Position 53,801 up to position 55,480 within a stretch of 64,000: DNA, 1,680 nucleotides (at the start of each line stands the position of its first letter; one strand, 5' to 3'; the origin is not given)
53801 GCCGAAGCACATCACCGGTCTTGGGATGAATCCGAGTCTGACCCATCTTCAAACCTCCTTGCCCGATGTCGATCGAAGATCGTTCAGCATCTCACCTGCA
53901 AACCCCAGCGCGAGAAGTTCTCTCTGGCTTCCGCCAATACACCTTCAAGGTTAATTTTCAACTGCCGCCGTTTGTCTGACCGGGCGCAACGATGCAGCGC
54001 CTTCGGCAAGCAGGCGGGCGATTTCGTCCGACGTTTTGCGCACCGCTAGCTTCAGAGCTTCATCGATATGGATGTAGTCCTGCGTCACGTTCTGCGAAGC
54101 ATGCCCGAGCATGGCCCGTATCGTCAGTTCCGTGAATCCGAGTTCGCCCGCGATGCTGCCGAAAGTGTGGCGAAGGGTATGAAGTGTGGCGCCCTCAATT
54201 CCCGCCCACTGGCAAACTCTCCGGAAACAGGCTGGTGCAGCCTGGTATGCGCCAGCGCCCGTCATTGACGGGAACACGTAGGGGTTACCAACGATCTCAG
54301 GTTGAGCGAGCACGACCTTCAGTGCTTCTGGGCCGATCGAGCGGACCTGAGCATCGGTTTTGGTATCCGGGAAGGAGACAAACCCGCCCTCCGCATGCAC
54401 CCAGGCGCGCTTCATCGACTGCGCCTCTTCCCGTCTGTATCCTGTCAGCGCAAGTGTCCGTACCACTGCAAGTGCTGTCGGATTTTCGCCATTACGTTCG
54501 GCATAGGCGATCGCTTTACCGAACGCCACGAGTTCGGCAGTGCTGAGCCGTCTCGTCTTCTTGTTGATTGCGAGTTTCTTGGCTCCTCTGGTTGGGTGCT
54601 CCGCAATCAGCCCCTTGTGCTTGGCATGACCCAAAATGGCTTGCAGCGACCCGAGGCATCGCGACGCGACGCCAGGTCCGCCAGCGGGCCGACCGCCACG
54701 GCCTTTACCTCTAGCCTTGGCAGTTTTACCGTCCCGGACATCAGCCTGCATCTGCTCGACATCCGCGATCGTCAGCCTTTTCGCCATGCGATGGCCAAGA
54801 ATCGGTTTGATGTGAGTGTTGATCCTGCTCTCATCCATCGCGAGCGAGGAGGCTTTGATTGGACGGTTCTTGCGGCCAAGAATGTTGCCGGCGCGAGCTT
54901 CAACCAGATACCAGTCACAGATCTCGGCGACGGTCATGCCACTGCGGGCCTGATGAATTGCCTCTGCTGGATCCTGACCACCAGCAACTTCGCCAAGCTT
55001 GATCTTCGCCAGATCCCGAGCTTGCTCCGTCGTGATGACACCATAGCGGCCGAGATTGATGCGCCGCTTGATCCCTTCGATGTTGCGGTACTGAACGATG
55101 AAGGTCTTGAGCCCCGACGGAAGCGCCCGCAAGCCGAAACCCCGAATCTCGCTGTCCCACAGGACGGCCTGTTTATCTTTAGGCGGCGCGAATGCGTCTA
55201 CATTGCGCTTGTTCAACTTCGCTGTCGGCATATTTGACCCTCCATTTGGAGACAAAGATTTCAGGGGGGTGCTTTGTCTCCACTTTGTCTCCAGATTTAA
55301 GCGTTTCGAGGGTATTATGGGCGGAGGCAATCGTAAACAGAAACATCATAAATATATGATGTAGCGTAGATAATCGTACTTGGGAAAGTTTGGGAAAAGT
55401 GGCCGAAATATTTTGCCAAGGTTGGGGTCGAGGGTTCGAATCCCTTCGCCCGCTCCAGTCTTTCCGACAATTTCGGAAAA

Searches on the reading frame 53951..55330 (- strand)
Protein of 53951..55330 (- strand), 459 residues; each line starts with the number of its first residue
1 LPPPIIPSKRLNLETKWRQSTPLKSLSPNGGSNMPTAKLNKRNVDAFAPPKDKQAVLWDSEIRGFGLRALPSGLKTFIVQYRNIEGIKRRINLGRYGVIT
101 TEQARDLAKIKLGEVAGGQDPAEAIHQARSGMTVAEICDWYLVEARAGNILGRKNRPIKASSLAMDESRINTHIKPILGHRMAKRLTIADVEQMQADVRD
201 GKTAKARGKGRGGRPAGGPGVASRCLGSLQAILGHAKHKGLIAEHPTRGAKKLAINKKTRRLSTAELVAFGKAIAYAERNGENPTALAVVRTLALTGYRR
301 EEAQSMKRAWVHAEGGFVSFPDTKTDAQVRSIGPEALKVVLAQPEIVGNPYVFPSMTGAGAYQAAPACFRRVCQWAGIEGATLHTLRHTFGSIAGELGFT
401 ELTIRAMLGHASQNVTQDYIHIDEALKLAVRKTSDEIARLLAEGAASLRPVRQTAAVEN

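Call 57: search_protein_families(library=pfam, proteins=[window:53951-55330:-], max_evalue=0.00001)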
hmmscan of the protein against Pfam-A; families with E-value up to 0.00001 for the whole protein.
window:53951-55330:- (459 aa): 2 families
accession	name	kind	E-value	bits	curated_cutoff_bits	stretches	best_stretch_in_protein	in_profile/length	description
PF13356.12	Arm-DNA-bind_3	-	8.2e-16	58.4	27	1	39-125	1-80/83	Arm DNA-binding domain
PF00589.27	Phage_integrase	-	6e-11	42.9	27.1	1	282-424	20-170/172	Phage integrase family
